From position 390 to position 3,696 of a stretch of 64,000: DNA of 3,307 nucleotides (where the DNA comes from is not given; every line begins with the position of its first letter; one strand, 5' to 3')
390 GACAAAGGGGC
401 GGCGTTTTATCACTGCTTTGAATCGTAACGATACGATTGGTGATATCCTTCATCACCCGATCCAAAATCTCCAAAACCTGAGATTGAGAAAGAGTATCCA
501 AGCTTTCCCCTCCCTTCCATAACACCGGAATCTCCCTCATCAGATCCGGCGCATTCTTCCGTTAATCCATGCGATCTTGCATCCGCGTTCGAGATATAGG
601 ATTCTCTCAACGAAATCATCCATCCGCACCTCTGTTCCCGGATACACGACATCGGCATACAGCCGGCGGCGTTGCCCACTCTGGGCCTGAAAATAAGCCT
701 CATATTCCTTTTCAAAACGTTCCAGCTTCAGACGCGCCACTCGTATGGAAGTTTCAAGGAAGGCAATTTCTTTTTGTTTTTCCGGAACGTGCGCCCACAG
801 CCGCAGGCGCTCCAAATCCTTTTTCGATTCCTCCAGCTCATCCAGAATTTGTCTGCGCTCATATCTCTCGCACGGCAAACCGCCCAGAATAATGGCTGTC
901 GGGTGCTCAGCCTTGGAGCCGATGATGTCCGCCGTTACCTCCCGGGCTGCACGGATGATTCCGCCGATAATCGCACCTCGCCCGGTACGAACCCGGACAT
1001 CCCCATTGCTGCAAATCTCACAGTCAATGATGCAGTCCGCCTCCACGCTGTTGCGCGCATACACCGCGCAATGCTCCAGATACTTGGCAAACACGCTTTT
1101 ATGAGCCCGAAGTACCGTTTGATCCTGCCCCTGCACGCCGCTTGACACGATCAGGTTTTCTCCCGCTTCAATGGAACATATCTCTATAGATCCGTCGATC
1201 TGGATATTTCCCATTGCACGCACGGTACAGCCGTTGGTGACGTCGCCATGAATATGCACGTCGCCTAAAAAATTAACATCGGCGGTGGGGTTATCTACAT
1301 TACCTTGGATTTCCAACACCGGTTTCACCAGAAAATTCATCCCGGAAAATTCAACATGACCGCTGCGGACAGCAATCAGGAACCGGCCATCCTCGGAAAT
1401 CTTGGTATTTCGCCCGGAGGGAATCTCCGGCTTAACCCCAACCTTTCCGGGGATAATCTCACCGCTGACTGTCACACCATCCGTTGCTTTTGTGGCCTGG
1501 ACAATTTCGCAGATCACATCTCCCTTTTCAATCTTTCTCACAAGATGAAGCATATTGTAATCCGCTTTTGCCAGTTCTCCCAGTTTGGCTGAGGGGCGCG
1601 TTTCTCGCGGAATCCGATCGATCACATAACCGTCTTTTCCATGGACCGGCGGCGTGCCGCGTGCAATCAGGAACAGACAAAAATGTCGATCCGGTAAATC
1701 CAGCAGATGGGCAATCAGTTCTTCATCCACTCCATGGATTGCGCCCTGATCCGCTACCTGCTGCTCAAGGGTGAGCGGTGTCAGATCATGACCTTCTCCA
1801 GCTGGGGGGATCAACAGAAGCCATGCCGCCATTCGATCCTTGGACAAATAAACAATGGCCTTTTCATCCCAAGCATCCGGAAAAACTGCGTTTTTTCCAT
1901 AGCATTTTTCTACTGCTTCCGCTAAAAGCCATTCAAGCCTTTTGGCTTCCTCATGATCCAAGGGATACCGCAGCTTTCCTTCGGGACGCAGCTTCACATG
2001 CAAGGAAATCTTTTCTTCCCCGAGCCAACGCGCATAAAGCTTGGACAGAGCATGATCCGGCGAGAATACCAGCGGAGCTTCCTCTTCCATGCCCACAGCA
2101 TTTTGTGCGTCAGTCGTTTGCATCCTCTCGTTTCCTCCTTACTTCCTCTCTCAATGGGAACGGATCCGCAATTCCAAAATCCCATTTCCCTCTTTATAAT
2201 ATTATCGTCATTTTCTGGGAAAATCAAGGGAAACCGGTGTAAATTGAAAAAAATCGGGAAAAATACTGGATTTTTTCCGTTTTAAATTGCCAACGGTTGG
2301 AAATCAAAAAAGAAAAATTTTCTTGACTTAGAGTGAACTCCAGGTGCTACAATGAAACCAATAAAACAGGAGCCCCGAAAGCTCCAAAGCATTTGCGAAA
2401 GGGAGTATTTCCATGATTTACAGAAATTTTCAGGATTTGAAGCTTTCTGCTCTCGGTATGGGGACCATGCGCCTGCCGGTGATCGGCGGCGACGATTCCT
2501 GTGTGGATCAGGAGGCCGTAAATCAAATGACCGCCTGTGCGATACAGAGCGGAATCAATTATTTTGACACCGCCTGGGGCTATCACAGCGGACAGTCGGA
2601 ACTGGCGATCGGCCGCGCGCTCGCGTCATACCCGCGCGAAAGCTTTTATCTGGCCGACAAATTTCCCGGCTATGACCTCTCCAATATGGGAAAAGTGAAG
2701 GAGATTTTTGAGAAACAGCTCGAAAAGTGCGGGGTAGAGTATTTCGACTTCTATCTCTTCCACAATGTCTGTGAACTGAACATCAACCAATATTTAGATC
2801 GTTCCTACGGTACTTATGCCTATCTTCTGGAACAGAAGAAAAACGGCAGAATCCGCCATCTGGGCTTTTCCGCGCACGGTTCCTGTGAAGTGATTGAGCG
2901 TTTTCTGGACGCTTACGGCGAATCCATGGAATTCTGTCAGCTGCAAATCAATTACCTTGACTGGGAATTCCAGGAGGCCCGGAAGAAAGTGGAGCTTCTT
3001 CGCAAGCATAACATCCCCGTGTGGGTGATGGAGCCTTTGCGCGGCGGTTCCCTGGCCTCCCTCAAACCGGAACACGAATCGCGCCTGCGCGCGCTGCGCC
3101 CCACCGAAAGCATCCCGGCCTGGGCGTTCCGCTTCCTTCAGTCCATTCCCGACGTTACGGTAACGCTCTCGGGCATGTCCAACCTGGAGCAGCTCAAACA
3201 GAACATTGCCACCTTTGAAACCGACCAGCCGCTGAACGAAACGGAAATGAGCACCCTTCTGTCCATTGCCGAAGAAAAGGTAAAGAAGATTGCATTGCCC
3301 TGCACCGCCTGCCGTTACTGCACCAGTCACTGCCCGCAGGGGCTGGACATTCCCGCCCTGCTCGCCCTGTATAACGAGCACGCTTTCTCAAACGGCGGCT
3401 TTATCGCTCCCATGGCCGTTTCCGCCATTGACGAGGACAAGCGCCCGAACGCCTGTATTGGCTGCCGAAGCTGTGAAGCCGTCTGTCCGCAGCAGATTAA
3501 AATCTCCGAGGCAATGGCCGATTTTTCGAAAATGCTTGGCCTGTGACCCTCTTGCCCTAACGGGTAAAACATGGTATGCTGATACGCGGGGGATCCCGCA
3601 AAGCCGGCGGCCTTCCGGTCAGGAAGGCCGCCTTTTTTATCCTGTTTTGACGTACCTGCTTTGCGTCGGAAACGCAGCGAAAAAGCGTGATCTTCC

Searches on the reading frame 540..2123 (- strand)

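Call 42: search_protein_families(library=pfam, proteins=[window:540-2123:-], max_evalue=0.00001)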
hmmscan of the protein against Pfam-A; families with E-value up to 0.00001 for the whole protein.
window:540-2123:- (527 aa): 2 families
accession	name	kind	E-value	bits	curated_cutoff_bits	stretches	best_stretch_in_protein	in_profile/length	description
PF03961.19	FapA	-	8.1e-47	160.5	31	1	268-508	1-256/272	Flagellar Assembly Protein A beta solenoid domain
PF20250.3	FapA_N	-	3.1e-33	115.1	27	1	91-260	3-176/178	Flagellar Assembly Protein A N-terminal region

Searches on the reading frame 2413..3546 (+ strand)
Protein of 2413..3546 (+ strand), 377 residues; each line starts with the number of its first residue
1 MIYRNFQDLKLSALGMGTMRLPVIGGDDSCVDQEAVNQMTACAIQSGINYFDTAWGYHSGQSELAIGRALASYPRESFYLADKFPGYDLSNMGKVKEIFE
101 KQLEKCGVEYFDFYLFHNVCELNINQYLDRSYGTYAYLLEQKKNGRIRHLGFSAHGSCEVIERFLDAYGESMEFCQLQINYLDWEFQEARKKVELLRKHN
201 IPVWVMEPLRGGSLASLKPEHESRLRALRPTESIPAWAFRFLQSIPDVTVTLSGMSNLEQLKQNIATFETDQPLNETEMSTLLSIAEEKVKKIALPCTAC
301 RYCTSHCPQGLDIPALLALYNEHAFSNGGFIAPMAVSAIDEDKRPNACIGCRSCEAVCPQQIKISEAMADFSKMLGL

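Call 42: search_protein_families(library=pfam, proteins=[window:2413-3546:+], max_evalue=0.00001)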
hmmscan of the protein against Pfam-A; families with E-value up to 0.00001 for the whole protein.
window:2413-3546:+ (377 aa): 8 families
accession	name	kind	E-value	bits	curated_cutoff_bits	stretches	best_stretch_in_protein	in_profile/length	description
PF00248.27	Aldo_ket_red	-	2.5e-34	119.1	24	1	14-285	2-289/291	Aldo/keto reductase family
PF13187.11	Fer4_9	-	2.2e-09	37.6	27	1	297-361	2-50/52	4Fe-4S dicluster domain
PF13746.11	Fer4_18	-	4.5e-07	30.5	27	0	275-314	39-78/114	4Fe-4S dicluster domain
PF13183.11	Fer4_8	-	8.5e-07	29.9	27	1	295-362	3-68/68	4Fe-4S dicluster domain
PF13534.11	Fer4_17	-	1.1e-06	29.5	22.2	0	297-362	2-60/61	4Fe-4S dicluster domain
PF12797.12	Fer4_2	-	1.2e-06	28.6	24.5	0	345-359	7-21/22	4Fe-4S binding domain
PF13237.11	Fer4_10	-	2.8e-06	27.6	25.5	0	293-359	5-53/53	4Fe-4S dicluster domain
PF00037.32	Fer4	-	5.8e-06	26.3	21.1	0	345-360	5-20/24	4Fe-4S binding domain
